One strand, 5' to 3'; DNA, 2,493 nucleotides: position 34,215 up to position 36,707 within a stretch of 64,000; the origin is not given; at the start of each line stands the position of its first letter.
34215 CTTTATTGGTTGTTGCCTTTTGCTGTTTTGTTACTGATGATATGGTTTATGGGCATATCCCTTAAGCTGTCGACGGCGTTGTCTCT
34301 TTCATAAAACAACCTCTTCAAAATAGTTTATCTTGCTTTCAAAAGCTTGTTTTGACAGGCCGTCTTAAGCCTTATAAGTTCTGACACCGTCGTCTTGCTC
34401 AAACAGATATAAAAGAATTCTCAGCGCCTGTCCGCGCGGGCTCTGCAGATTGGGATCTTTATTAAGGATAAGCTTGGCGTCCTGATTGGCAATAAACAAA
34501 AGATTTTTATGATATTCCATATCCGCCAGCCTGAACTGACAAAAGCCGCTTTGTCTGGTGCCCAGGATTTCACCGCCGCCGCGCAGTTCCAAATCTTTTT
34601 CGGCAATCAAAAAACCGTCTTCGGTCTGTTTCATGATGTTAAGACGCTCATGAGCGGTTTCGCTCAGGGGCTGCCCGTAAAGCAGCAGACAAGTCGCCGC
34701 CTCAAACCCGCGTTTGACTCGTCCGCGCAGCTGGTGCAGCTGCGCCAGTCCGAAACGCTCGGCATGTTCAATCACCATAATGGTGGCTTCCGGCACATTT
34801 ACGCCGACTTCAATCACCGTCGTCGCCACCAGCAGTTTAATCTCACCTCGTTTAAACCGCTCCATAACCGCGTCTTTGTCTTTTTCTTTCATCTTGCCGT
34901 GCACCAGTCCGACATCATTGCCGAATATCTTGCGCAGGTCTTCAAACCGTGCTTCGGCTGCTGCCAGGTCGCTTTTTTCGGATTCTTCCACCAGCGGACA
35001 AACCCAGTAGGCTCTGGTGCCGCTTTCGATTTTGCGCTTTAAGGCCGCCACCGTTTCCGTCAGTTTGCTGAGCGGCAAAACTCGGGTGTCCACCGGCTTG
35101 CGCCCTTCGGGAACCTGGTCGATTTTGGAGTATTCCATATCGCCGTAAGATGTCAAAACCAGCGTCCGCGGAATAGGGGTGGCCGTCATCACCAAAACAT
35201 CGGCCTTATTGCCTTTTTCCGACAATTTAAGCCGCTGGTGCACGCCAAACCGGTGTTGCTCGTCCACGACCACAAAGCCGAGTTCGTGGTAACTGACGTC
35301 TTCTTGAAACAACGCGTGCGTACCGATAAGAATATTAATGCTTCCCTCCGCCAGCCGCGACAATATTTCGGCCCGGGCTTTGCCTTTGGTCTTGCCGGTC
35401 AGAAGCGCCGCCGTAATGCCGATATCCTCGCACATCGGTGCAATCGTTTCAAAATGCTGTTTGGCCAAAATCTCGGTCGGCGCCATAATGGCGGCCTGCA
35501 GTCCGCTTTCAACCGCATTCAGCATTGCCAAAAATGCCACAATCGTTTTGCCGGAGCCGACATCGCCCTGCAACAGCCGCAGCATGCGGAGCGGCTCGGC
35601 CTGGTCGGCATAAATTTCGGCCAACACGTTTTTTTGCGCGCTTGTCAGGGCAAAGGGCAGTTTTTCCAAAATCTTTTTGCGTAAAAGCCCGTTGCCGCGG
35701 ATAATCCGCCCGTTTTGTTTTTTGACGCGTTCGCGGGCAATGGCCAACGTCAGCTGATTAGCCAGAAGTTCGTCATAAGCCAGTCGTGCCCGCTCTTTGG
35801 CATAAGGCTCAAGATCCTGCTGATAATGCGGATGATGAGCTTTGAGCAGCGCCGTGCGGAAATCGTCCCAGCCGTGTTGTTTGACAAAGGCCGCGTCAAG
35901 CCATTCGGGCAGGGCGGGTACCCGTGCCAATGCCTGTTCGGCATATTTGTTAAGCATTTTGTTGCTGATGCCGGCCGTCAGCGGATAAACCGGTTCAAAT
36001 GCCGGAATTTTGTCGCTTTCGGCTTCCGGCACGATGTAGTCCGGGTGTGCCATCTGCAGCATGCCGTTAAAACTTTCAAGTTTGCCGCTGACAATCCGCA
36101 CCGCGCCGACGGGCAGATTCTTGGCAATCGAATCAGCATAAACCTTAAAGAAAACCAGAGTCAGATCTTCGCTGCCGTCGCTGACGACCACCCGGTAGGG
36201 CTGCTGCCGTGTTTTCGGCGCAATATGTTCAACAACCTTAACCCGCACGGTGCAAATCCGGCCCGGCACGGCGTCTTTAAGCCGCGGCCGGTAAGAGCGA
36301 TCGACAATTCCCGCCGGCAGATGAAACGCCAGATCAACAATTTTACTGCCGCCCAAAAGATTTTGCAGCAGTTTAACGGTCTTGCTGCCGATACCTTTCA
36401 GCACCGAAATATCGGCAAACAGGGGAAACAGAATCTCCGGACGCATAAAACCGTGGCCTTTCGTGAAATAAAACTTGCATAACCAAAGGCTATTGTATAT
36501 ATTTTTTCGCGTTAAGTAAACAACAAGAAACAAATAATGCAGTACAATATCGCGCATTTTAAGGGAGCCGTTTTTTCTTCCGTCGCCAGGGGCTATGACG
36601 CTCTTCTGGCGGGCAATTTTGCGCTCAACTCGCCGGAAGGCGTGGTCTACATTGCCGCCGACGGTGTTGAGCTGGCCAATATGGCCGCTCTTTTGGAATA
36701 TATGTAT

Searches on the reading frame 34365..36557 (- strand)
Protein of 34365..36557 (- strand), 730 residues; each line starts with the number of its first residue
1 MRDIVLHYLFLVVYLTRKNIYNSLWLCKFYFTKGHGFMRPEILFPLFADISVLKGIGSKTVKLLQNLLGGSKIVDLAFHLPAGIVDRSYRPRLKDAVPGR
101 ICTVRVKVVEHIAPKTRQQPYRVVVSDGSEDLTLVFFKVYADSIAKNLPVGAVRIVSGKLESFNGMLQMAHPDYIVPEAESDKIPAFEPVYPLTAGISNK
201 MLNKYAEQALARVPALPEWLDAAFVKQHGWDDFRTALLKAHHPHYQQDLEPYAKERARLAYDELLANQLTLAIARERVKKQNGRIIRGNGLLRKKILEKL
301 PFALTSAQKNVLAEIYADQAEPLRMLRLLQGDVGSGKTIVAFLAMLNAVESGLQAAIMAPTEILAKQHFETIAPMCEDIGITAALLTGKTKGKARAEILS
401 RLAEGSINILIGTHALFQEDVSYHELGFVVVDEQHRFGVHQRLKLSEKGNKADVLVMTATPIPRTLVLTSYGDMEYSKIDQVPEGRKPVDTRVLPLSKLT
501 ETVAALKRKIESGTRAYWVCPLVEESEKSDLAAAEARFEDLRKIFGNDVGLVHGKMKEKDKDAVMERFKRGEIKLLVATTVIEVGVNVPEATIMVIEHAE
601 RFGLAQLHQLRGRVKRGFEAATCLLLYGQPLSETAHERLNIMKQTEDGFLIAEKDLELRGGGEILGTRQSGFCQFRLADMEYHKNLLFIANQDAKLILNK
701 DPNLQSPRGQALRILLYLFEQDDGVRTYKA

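Call 10: search_protein_families(library=pfam, proteins=[window:34365-36557:-], max_evalue=0.001)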
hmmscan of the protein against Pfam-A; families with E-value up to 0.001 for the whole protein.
window:34365-36557:- (730 aa): 8 families
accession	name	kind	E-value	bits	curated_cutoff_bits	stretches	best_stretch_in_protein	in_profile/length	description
PF00270.35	DEAD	-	4.7e-25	88.7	26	1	306-465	2-163/167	DEAD/DEAH box helicase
PF00271.37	Helicase_C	-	4.7e-23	82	23.5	1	507-616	7-108/110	Helicase conserved C-terminal domain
PF17191.10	RecG_wedge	-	1.2e-11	44.9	23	1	49-212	1-161/162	RecG wedge domain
PF19833.4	RecG_dom3_C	-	4.6e-11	43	26.8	1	645-711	1-68/87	ATP-dependent DNA helicase RecG, domain 3, C-terminal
PF04851.21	ResIII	-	1.8e-10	41.4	22.5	1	304-461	4-162/164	Type III restriction enzyme, res subunit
PF01336.31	tRNA_anti-codon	-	3.7e-07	30.4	27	1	105-175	11-73/75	OB-fold nucleic acid binding domain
PF22590.2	Cas3-like_C_2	-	0.00018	22.2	27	1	534-616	15-103/106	CRISPR-associated nuclease/helicase Cas3, C-terminal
PF07517.20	SecA_DEAD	-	0.00042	20.1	24.6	1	332-398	98-164/290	SecA DEAD-like domain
